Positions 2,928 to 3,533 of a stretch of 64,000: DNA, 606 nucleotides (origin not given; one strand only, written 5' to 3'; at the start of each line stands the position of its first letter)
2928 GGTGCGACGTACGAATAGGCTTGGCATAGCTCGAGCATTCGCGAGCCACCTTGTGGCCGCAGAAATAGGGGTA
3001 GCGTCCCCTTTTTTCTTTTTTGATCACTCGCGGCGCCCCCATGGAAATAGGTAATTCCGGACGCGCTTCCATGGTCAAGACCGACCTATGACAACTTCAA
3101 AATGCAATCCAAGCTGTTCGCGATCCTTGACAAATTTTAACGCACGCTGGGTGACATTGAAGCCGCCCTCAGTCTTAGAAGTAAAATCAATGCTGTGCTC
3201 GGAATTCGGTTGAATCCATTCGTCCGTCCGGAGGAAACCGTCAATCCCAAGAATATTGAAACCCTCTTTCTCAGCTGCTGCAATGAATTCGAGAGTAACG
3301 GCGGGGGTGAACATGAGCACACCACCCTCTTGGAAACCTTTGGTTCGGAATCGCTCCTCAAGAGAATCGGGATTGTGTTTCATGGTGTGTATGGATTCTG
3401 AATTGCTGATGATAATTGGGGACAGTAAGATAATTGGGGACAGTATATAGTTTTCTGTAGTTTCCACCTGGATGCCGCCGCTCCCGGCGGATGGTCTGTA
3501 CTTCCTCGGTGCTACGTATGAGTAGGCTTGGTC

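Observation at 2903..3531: Low-GC ~0.5 kb islet at the truA 3' end, bracketed by a 49-bp duplication that differs only at synonymous codon positions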

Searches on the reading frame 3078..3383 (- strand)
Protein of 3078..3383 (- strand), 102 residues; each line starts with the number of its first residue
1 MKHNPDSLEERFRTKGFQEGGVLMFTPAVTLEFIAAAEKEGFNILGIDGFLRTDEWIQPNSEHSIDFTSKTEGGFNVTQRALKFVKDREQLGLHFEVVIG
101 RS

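Call 7: search_protein_families(library=pfam, proteins=[window:3078-3383:-], max_evalue=1)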
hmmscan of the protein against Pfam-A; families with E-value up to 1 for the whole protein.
window:3078-3383:- (102 aa): 0 families

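Call 8: search_protein_families(library=ncbifam, proteins=[window:3078-3383:-], max_evalue=1)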
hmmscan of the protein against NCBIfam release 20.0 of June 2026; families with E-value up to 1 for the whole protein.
window:3078-3383:- (102 aa): 0 families

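Call 9: find_homologous_proteins(query=window:3078-3383:-, max_evalue=0.01)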
Query window:3078-3383:- (102 aa): 1 proteins with E <= 0.01 among 1 candidates.
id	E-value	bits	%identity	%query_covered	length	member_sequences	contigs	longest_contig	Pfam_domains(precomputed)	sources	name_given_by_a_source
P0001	2.9e-61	221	100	100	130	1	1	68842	-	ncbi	-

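Call 10: search_protein_families(library=padloc, proteins=[window:3078-3383:-], max_evalue=1)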
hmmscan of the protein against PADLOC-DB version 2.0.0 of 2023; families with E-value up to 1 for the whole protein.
window:3078-3383:- (102 aa): 0 families

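Call 11: search_protein_families(library=phrogs, proteins=[window:3078-3383:-], max_evalue=1)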
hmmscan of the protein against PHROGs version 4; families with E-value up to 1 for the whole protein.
window:3078-3383:- (102 aa): 1 family
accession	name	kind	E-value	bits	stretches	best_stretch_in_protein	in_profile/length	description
phrog_34861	-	unknown function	0.48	11.7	0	38-71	42-75/85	-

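Call 12: search_solved_structures(query=window:3078-3383:-, max_evalue=10)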
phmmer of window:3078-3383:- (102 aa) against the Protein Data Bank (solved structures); distinct sequences matched with E-value up to 10: 6.
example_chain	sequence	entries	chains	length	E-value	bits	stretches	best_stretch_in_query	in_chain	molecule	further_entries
6nkc_A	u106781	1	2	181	0.41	13.8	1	34-87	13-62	Lipase, Lip_vut1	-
3qzu_A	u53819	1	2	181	0.82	12.9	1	40-85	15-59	Lipase estA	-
7r1k_A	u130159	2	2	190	0.91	12.7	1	41-87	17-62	Lipase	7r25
5x9u_A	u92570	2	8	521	0.95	12.7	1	12-67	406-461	Thermosome, alpha subunit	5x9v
1pva_A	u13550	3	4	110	1.2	12.4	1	9-50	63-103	PARVALBUMIN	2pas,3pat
1ydw_A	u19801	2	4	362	1.2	12.3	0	33-77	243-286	AX110P-like protein | Probable oxidoreductase At4g09670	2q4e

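Call 15: find_encoding_contigs(protein=P0001, flank=10000)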
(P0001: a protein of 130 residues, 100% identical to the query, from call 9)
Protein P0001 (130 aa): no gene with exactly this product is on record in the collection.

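Call 17: predict_structure(protein=window:3078-3383:-)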
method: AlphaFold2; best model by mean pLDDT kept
length: 102 residues; sequences in the alignment: 1
mean_pLDDT: 78.7   pTM: 0.73
mean pLDDT of the five models: 78.7, 66.0, 63.3, 41.9, 40.6
residues with pLDDT >= 90: 15; 70-90: 58; 50-70: 26; < 50: 3
segments of 3 or more residues with pLDDT < 50: none
pLDDT, mean of each block of 10 residues (from residue 1): 59 70 85 90 88 65 78 75 91 88 71
secondary structure, 60 per line:
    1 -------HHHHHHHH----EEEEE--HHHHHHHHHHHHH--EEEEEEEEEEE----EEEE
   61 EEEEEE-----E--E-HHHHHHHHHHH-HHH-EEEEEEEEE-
elements in order: H8-15 E20-24 H27-39 E42-52 E57-66 H77-87 E93-101

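Call 22: search_protein_representatives(protein=window:3078-3383:-)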
Query: 102 residues. Proteins with E-value up to 0.001 (for the whole library): 331; up to 1e-10: 19; up to 1e-30: 1. The best 150 are listed.
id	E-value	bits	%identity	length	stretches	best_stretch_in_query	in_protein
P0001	9.3e-62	221.3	100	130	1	1-102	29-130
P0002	5.4e-21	90.5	49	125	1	6-99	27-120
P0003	1.1e-13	67.1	43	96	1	11-99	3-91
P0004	9.3e-13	64.1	36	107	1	8-101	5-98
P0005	2.0e-12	63.0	38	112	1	5-101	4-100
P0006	2.7e-12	62.6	45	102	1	7-99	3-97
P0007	5.7e-12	61.6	39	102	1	7-99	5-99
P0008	8.3e-12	61.0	42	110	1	6-101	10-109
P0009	9.5e-12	60.8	36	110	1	4-100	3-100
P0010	1.3e-11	60.5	40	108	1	6-102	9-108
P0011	2.6e-11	59.5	46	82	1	32-100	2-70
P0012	3.2e-11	59.2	37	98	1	8-99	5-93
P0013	4.1e-11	58.8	38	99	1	7-98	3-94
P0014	4.4e-11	58.7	43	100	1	8-98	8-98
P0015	5.5e-11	58.4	39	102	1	6-98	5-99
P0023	2.3e-10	56.4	37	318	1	8-99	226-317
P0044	4.1e-09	52.4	36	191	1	5-99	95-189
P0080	7.3e-08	48.4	35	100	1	5-100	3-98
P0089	1.1e-07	47.8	42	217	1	7-98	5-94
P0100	2.0e-07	46.9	34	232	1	8-99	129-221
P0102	2.1e-07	46.9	35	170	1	4-101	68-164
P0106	2.4e-07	46.7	34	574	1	9-99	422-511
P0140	1.2e-06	44.5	36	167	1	8-99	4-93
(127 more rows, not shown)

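Call 24: search_protein_families(library=pfam, proteins=[P0023, P0106, P0100, P0044, P0102, P0089, P0140, P0002, P0003, P0004], max_evalue=0.1)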
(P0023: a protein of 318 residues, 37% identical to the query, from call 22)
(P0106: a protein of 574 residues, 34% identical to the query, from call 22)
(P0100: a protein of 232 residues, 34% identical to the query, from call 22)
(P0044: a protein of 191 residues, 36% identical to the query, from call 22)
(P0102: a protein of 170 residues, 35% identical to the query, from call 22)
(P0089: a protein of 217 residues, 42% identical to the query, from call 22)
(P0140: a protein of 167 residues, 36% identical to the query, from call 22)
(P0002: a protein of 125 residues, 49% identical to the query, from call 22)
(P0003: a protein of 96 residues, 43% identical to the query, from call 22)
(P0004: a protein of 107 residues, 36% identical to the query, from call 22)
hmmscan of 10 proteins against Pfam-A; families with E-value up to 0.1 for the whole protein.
P0023 (318 aa): 0 families

P0106 (574 aa): 2 families
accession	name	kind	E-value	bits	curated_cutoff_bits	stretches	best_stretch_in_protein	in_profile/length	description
PF12106.13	Colicin_E5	-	4.6e-24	85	25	1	327-405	2-87/88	Colicin E5 ribonuclease domain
PF20546.3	DUF6760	-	0.037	14.5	27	1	338-387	34-86/89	Family of unknown function (DUF6760)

P0100 (232 aa): 0 families

P0044 (191 aa): 1 family
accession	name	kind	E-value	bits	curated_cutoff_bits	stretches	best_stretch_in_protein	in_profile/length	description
PF01471.23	PG_binding_1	-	8.5e-10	39.1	23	1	1-48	8-55/57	Putative peptidoglycan binding domain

P0102 (170 aa): 0 families

P0089 (217 aa): 0 families

P0140 (167 aa): 0 families

P0002 (125 aa): 0 families

P0003 (96 aa): 0 families

P0004 (107 aa): 0 families

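Call 25: search_protein_families(library=pfam, alignment_id=A2, max_evalue=0.1)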
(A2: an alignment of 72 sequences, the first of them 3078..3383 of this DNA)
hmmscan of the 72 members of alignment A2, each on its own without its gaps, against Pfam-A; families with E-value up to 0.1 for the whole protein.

A. member 1, window:3078-3383:- (102 aa): 0 families

B. families by the number of members that match (of 72 scanned): 10 families
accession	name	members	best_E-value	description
PF17424.7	DUF5411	2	0.001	Family of unknown function (DUF5411)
PF11480.13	ImmE5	2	0.029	Colicin-E5 Imm protein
PF10923.14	BrxC_BrxD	1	0.0029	BREX system ATP-binding protein BrxC/D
PF19315.5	MC_hydratase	1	0.035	Mesaconyl-CoA hydratase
PF12419.13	DUF3670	1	0.036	SNF2 Helicase protein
PF05991.17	NYN_YacP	1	0.047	YacP-like NYN domain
PF18878.5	PPE-PPW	1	0.051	PPE-PPW subfamily C-terminal region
PF10126.14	Nit_Regul_Hom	1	0.082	Uncharacterized protein, homolog of nitrogen regulatory protein PII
PF13374.12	TPR_10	1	0.087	Tetratricopeptide repeat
PF10740.15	DUF2529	1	0.098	Domain of unknown function (DUF2529)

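Call 26: search_solved_structures(query=A2, max_evalue=10)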
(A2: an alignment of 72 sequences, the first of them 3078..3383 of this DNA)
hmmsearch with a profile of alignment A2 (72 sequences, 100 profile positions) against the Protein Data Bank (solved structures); distinct sequences matched with E-value up to 10: 10.
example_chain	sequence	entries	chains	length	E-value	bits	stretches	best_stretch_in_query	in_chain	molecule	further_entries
2dfx_I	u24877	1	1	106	0.0018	21.2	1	21-85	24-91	Colicin-E5 immunity protein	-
2fhz_A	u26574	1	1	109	0.0019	21.1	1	21-85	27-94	Colicin-E5 immunity protein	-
3gbp_A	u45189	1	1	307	1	12.3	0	11-43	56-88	GALACTOSE-BINDING PROTEIN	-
1gca_A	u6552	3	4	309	1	12.3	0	11-43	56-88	GLUCOSE/GALACTOSE-BINDING PROTEIN | GALACTOSE/GLUCOSE-BINDING PROTEIN | D-galactose-binding periplasmic protein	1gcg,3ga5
8fxt_A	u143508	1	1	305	1.2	12.2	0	11-43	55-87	D-galactose/methyl-galactoside binding periplasmic protein MglB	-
1glg_A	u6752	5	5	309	1.2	12.1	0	11-43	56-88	GALACTOSE/GLUCOSE-BINDING PROTEIN | D-galactose-binding periplasmic protein | D-GALACTOSE/D-GLUCOSE BINDING PROTEIN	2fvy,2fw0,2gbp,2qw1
2hph_A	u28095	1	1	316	1.2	12.1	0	11-43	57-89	D-galactose-binding periplasmic protein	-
2ipn_A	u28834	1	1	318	1.3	12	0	11-43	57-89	D-galactose-binding periplasmic protein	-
8k42_R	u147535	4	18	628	1.5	11.8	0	37-69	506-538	VP4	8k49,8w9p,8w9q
3dm9_B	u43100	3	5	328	4.7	10.2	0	6-38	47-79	Signal recognition particle receptor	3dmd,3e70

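Call 28: find_homologous_proteins(query=A2, max_evalue=0.001)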
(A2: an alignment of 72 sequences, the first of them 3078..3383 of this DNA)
Query A2 (72 sequences) (102 aa, profile of the alignment): 22 proteins with E <= 0.001 among 1570 candidates.
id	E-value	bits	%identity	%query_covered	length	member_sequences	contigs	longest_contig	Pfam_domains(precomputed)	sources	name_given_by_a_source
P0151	1.5e-29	119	37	90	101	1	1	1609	-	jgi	jgi:hypothetical protein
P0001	2.4e-29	119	100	100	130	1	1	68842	-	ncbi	-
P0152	6.3e-29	117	38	92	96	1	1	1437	-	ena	-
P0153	8.3e-28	114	40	97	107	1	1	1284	-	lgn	-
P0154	1.1e-27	113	41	90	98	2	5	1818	-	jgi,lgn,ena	-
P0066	3.2e-27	112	27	95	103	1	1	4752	-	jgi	jgi:hypothetical protein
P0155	5.5e-27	111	32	91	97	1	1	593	-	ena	-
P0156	1.9e-26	109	36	90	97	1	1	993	-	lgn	-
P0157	5.3e-26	108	40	91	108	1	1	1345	-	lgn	-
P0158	9.0e-26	107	31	93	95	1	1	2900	-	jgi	jgi:hypothetical protein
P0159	9.9e-26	107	39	90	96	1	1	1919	-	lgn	-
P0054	9.5e-25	104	29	90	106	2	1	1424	-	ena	-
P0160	1.4e-24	103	34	92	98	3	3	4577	-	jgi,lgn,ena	-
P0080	3.3e-23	99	35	95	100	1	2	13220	-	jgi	jgi:hypothetical protein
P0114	6.4e-23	98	38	89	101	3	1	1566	-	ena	-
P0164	1.5e-20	90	40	81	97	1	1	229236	-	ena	-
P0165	2.5e-20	90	41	68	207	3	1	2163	PF08958.16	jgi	-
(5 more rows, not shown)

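Call 30: find_encoding_contigs(protein=P0164, flank=8000, max_places=3)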
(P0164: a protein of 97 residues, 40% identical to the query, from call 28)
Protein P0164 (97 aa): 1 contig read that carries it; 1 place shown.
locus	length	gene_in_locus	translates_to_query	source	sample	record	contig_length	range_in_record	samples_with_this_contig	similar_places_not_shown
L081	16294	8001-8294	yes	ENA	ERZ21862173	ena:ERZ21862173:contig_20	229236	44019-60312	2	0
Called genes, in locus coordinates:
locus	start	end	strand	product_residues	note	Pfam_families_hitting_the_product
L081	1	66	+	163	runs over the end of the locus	PF04290:DctQ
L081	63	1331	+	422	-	PF06808:DctM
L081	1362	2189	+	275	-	PF08501:Shikimate_dh_N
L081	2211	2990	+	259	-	-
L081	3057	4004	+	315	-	PF01261:AP_endonuc_2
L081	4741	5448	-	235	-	PF02661:Fic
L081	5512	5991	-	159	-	-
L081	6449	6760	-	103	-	PF03992:ABM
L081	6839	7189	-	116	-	PF18593:CdiI_2 (weak)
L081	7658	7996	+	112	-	-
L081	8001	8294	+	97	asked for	-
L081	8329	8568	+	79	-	-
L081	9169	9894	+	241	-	-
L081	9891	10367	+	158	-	-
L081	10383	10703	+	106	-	PF04956:TrbC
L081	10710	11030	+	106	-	-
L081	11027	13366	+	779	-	PF27097:VirB4_TrbE_N (weak), PF03135:CagE_TrbE_VirB (weak)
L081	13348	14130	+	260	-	PF07996:T4SS (weak)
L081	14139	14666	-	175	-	-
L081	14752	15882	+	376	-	-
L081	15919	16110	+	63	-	-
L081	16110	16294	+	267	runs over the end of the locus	PF04335:VirB8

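Call 31: find_encoding_contigs(protein=P0080, flank=8000, max_places=3)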
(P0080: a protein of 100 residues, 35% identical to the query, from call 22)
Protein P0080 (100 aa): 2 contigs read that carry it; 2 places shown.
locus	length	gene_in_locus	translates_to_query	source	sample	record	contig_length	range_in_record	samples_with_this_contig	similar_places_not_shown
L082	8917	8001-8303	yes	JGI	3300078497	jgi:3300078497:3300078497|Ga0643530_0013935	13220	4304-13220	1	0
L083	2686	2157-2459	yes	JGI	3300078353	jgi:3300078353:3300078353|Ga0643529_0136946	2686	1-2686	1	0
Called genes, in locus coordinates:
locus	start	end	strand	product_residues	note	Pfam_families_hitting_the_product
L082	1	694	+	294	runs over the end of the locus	-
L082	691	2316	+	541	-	-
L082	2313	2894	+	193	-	-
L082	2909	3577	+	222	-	PF13424:TPR_12 (faint), PF07719:TPR_2 (faint), PF13428:TPR_14 (faint), PF13432:TPR_16, PF00515:TPR_1 (faint), PF13181:TPR_8 (faint), PF13414:TPR_11, PF14559:TPR_19 (weak), +1 more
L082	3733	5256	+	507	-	PF01943:Polysacc_synt, PF13440:Polysacc_synt_3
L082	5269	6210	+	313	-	PF00535:Glycos_transf_2, PF10111:Glyco_tranf_2_2, PF13641:Glyco_tranf_2_3, PF13632:Glyco_trans_2_3 (weak)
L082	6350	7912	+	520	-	PF02074:Peptidase_M32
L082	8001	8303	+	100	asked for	-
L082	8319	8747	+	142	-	PF01042:Ribonuc_L-PSP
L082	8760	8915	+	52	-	?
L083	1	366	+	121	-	?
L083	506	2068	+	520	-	PF02074:Peptidase_M32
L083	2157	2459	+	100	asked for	-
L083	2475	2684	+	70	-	?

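Call 32: fold_search(model_id=the predicted structure, library=pdb)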
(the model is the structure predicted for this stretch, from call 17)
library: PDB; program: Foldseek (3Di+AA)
matches with E <= 10: 378; with E <= 0.001: 1
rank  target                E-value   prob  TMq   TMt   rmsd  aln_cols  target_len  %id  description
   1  2fhz_A                6.7e-04  1.00  0.67  0.64   4.2       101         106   23  Molecular Basis of Inhibition of the Ribonuclease Activity in Colicin E5 by Its Cognate Immunity Protein (released 2006-03-28)
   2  2wtf_B                6.3e-02  0.75  0.35  0.11   6.2       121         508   11  DNA polymerase eta in complex with the cis-diammineplatinum (II) 1,3- GTG intrastrand cross-link (released 2010-03-31)
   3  2r8j_A                8.1e-02  0.72  0.38  0.11   6.5       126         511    9  Structure of the Eukaryotic DNA Polymerase eta in complex with 1,2-d(GpG)-cisplatin containing DNA (released 2007-12-11)
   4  2xgp_A                8.1e-02  0.69  0.36  0.11   6.3       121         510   12  Yeast DNA polymerase eta in complex with C8-2-acetylaminofluorene containing DNA (released 2010-11-03)
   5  1jih_A                8.6e-02  0.69  0.35  0.10   6.2        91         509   15  Yeast DNA Polymerase ETA (released 2002-01-09)
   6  4hyk_A                8.6e-02  0.66  0.41  0.17  11.6       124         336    8  Dbh Ternary Complex (substrates partially disordered) (released 2013-01-02)
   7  3in5_A                1.0e-01  0.66  0.40  0.13   7.4       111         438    7  Structure of human DNA polymerase kappa inserting dATP opposite an 8-oxoG DNA lesion (released 2009-09-08)
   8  2flp_A                1.5e-01  0.72  0.46  0.17   4.6       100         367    9  Binary complex of the catalytic core of human DNA polymerase iota with DNA (template G) (released 2006-12-05)
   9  3gqc_B                1.5e-01  0.35  0.37  0.12   6.6       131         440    6  Structure of human Rev1-DNA-dNTP ternary complex (released 2009-05-19)
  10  4bkw                  1.5e-01  0.15  0.23  0.07  11.6       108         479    9  Crystal structure of the C-terminal region of human ZFYVE9 (released 2013-05-15)
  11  7dkk_A                1.7e-01  0.57  0.41  0.45   5.0       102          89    8  De novo design protein XM2H (released 2021-12-08)
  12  5vtp                  1.7e-01  0.51  0.35  0.10   6.4       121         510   11  X-ray diffraction data of DNA Polymerase Eta (RAD30) of Saccharomyces cerevisiae with a single magnesium bound in absenc (released 2018-01-24)
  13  2w7o_A                1.8e-01  0.72  0.48  0.15   4.9       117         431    6  Structure and Activity of Bypass Synthesis by Human DNA Polymerase Kappa Opposite the 7,8-Dihydro-8-oxodeoxyguanosine  (released 2009-06-16)
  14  9pzg_W                1.8e-01  0.63  0.44  0.21   4.8       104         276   12  Bacterial ribosomal 2'-O-methyltransferase RsmI in complex with the small ribosomal subunit (released 2025-09-24)
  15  7w63_A                1.8e-01  0.47  0.33  0.12   6.1        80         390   14  Crystal structure of minor pilin TcpB from Vibrio cholerae (released 2022-11-09)
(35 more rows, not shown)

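Call 37: predict_structure(alignment_id=A2)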
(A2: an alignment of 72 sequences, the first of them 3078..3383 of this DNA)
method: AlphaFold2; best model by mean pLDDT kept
length: 102 residues; sequences in the alignment: 72
mean_pLDDT: 92.8   pTM: 0.86
mean pLDDT of the five models: 92.8, 92.4, 91.5, 91.4, 91.3
residues with pLDDT >= 90: 86; 70-90: 9; 50-70: 7; < 50: 0
segments of 3 or more residues with pLDDT < 50: none
pLDDT, mean of each block of 10 residues (from residue 1): 89 95 97 97 96 93 91 77 98 97 87
secondary structure, 60 per line:
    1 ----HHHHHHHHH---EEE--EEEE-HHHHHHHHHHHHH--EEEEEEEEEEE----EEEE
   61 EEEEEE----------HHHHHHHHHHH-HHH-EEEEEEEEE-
elements in order: H5-13 E17-19 E22-25 H27-39 E42-52 E57-66 H77-87 E93-101

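Call 41: fold_search(model_id=the predicted structure, library=pdb)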
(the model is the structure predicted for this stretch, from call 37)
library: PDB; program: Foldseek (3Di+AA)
matches with E <= 10: 455; with E <= 0.001: 1
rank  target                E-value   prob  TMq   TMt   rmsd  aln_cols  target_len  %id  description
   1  2fhz_A                3.0e-04  1.00  0.67  0.65   3.8        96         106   23  Molecular Basis of Inhibition of the Ribonuclease Activity in Colicin E5 by Its Cognate Immunity Protein (released 2006-03-28)
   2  3q8r_B                1.6e-01  0.44  0.36  0.13   6.2        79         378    9  Human DNA polymerase iota incorporating dGTP opposite 8-oxo-guanine (released 2011-02-23)
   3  7w63_A                1.7e-01  0.38  0.35  0.13   8.9       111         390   12  Crystal structure of minor pilin TcpB from Vibrio cholerae (released 2022-11-09)
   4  4eey_A                2.6e-01  0.14  0.26  0.09   9.5       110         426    7  Crystal structure of human DNA polymerase eta in ternary complex with a cisplatin DNA adduct (released 2012-05-09)
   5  5kt2_A                2.8e-01  0.35  0.35  0.12   6.6        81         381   10  Teranry complex of human DNA polymerase iota(26-445) inserting dCMPNPP opposite template G in the presence of Mg2+ (released 2016-08-31)
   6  4yr3_A                2.8e-01  0.13  0.25  0.10   8.9       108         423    9  Mutant Human DNA Polymerase Eta R61M Inserting dCTP Opposite Template G (released 2015-05-13)
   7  1jih_A                3.2e-01  0.25  0.30  0.09   7.4        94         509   15  Yeast DNA Polymerase ETA (released 2002-01-09)
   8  7m7p_A                3.4e-01  0.13  0.26  0.10   8.8       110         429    9  Human DNA Pol eta S113A with dA-ended primer and dAMPNPP (released 2021-06-02)
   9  9pzg_W                3.8e-01  0.38  0.37  0.17   4.5        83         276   10  Bacterial ribosomal 2'-O-methyltransferase RsmI in complex with the small ribosomal subunit (released 2025-09-24)
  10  5kt5_A                3.8e-01  0.28  0.34  0.12   6.6        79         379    9  Teranry complex of human DNA polymerase iota R96G inserting dCMPNPP opposite template G in the presence of Mn2+ (released 2016-08-31)
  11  7dko_A                4.1e-01  0.44  0.37  0.41   4.7        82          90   11  De novo design protein AM2M (released 2021-12-08)
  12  5hw4_C                4.1e-01  0.41  0.38  0.21   4.5        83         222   12  Crystal structure of Escherichia coli 16S rRNA methyltransferase RsmI in complex with AdoMet (released 2016-10-19)
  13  7w64_A                4.3e-01  0.33  0.34  0.12   6.6        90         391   11  Crystal structure of minor pilin TcpB from Vibrio cholerae complexed with N-terminal peptide fragment of TcpF (released 2022-11-09)
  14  4yp3_A                4.6e-01  0.15  0.29  0.11   8.1       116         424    7  Mutant Human DNA Polymerase Eta Q38A/R61A Inserting dCTP Opposite an 8-Oxoguanine Lesion (released 2015-05-13)
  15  3gv5_B                4.9e-01  0.28  0.36  0.13   6.4        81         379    7  Human DNA polymerase iota in complex with T template DNA and incoming ddADP (released 2009-06-02)
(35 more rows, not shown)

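Call 43: search_protein_families(library=pfam, proteins=[L081:7658-7993:+, L081:8329-8565:+, L081:6839-7186:-, L081:9169-9891:+, L081:5512-5988:-], max_evalue=0.1)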
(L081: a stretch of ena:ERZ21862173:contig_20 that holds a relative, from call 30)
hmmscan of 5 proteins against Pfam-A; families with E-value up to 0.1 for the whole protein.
L081:7658-7993:+ (112 aa): 0 families

L081:8329-8565:+ (79 aa): 1 family
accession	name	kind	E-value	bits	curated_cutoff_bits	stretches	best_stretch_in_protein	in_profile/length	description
PF20749.2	DUF6833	-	0.099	12.8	26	0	17-43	14-38/57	Domain of unknown function (DUF6833)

L081:6839-7186:- (115 aa): 1 family
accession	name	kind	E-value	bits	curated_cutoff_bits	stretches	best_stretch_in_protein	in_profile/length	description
PF18593.6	CdiI_2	-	3.8e-06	28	26.7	1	13-84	4-77/91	CdiI immunity protein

L081:9169-9891:+ (241 aa): 7 families
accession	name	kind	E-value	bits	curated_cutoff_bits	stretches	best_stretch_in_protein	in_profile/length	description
PF01656.29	CbiA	-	0.00015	22.1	25.4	1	6-136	3-54/125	CobQ/CobB/MinD/ParA nucleotide binding domain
PF10609.15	ParA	-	0.0019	18.1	27.1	1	5-37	7-39/246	NUBPL iron-transfer P-loop NTPase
PF20720.3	nSTAND3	-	0.0088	16.2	27.2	0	5-36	20-51/155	Novel STAND NTPase 3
PF02374.21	ArsA_ATPase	-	0.032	13.9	24.3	1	6-41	5-40/305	Anion-transporting ATPase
PF13614.12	AAA_31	-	0.035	14.5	27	1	6-50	6-47/177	AAA domain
PF07728.20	AAA_5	-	0.046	14.2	22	0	4-32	1-29/139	AAA domain (dynein-related subfamily)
PF24883.2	NPHP3_N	-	0.092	13.4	24.8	0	5-29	25-49/164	Nephrocystin 3, N-terminal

L081:5512-5988:- (158 aa): 0 families

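Call 71: search_solved_structures(query=P0023, max_evalue=1)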
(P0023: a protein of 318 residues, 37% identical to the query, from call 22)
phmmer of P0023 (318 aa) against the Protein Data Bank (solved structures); distinct sequences matched with E-value up to 1: 0.
